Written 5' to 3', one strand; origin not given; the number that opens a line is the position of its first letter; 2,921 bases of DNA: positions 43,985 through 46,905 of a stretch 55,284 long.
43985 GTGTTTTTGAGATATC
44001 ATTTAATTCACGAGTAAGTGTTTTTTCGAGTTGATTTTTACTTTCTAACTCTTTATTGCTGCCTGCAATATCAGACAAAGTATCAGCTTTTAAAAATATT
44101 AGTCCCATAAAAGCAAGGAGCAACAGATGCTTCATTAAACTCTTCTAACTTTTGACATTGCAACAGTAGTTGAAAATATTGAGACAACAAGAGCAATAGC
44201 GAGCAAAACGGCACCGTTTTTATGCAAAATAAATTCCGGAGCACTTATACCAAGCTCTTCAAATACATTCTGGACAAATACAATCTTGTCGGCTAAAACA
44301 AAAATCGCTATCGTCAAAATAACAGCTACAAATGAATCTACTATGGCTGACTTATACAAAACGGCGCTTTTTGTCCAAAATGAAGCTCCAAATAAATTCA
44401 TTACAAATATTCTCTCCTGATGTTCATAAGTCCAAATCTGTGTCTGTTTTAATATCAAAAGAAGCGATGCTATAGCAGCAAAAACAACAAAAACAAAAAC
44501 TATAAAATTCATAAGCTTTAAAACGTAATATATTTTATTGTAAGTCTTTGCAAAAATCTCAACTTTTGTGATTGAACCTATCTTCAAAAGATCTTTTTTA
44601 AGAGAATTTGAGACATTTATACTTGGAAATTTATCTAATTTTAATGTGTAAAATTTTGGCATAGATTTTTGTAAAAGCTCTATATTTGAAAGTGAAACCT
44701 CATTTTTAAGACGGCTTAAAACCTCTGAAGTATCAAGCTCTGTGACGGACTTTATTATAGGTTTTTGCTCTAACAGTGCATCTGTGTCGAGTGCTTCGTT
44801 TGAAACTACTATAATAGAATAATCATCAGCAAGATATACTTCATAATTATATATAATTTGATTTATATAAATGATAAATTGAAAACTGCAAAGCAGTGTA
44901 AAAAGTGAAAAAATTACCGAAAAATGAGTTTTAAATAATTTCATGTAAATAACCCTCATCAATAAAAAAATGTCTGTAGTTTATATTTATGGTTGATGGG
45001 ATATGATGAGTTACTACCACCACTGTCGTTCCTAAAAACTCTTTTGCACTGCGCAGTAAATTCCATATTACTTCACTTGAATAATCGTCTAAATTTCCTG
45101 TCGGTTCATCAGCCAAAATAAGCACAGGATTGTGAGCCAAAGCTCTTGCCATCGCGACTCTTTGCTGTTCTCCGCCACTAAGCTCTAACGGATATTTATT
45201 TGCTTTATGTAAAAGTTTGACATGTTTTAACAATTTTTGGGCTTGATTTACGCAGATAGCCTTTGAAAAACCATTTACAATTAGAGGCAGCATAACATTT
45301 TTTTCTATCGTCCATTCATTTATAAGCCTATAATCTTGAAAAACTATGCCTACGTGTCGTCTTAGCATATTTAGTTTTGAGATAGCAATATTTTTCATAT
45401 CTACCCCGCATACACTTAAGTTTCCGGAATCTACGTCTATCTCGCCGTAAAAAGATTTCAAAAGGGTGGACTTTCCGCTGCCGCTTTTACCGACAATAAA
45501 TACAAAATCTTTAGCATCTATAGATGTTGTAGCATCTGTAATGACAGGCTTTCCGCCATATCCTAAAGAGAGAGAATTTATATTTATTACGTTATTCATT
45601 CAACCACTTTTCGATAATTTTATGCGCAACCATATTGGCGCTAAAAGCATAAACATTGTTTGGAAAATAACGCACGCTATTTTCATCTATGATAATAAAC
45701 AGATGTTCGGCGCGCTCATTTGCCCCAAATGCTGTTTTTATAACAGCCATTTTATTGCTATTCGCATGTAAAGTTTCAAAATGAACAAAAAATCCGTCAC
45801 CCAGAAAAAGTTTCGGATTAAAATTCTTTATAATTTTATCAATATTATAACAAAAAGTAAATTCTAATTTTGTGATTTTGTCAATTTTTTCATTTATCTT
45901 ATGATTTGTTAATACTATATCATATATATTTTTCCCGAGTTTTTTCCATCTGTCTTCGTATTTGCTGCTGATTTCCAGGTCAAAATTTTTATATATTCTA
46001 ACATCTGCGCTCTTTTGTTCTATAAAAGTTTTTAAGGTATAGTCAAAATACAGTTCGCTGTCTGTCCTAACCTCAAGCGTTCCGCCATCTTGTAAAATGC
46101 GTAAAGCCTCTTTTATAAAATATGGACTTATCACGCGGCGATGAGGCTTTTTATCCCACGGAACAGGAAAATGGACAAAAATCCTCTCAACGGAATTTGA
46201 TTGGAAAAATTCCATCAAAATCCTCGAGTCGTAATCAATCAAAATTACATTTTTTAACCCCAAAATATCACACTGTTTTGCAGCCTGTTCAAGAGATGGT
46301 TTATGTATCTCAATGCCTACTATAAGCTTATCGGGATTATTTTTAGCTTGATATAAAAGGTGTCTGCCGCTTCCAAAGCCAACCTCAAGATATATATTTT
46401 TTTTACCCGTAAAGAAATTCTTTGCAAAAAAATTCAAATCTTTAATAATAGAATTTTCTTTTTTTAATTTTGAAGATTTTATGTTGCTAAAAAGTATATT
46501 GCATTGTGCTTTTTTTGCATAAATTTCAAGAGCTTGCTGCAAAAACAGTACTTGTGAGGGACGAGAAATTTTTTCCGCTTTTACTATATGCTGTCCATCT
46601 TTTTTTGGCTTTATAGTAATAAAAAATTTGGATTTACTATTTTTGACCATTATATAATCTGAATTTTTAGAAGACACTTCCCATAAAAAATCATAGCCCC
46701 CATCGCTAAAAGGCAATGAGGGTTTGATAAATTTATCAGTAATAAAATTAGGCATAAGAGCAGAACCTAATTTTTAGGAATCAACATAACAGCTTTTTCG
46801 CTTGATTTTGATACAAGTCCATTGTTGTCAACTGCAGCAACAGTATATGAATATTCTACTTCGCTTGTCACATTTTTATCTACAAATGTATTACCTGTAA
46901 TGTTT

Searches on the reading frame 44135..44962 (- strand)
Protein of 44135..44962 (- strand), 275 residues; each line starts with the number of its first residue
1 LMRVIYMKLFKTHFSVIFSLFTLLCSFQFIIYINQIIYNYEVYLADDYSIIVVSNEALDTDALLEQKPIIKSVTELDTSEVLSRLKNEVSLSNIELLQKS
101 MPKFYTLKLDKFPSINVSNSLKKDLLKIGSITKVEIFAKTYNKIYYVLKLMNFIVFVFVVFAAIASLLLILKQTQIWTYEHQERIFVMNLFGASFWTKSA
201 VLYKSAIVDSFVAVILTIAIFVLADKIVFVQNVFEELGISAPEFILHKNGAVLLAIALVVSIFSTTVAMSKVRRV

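Call 6: search_protein_families(library=pfam, proteins=[window:44135-44962:-], max_evalue=0.01)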
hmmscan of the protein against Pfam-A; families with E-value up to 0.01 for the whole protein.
window:44135-44962:- (275 aa): 1 family
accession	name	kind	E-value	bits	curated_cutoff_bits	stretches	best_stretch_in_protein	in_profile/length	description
PF02687.27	FtsX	-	1.6e-07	31.9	25.5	1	156-274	1-117/120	FtsX-like permease C-terminal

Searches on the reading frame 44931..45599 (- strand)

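Call 6: search_protein_families(library=pfam, proteins=[window:44931-45599:-], max_evalue=0.01)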
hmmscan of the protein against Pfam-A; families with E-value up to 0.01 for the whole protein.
window:44931-45599:- (222 aa): 11 families
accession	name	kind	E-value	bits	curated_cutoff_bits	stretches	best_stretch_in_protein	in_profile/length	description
PF00005.33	ABC_tran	-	1.1e-30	107.4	25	1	22-167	3-136/137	ABC transporter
PF02463.25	SMC_N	-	3.1e-07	30.5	40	1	29-199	23-198/220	RecF/RecN/SMC N terminal domain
PF13555.12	AAA_29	-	0.00016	21.8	27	1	23-47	15-39/61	P-loop containing region of AAA domain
PF03193.22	RsgA_GTPase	-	0.00096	19.4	30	1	30-62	106-138/174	RsgA GTPase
PF13401.12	AAA_22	-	0.0018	19.1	27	1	29-57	4-32/130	AAA domain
PF20703.3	nSTAND1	-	0.0031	17.6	27.1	1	17-48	20-51/379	Novel STAND NTPase 1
PF20720.3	nSTAND3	-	0.0032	17.6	27.2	0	20-49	7-36/155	Novel STAND NTPase 3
PF13191.12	AAA_16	-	0.0034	18.4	32.6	1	31-55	25-49/167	AAA ATPase domain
PF13304.12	AAA_21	-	0.0034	17.9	27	0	32-50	1-19/304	AAA domain, putative AbiEii toxin, Type IV TA system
PF25201.1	nSTAND6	-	0.0079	16.7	27.7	0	14-55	2-43/148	Novel STAND NTPase 6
PF13479.12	AAA_24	-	0.0081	16.5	27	0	33-75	5-47/195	AAA domain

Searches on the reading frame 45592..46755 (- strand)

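Call 6: search_protein_families(library=pfam, proteins=[window:45592-46755:-], max_evalue=0.01)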
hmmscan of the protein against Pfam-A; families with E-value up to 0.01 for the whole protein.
window:45592-46755:- (387 aa): 6 families
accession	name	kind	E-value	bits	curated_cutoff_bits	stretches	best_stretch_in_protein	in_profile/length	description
PF02390.23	Methyltransf_4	-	1.1e-38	132.9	24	1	119-279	2-172/173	Putative methyltransferase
PF13847.12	Methyltransf_31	-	6.4e-07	29.6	27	1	118-233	3-113/145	Methyltransferase domain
PF24675.1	NpmA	-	3.6e-06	26.9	60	1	116-184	21-93/214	16S rRNA (adenine(1408)-N(1))-methyltransferase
PF13649.12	Methyltransf_25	-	1.3e-05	26.3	27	1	123-225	2-97/97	Methyltransferase domain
PF08241.18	Methyltransf_11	-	0.00035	21.6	21.2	1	123-227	1-93/95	Methyltransferase domain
PF05175.20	MTS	-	0.0057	16.8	23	0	112-247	25-156/170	Methyltransferase small domain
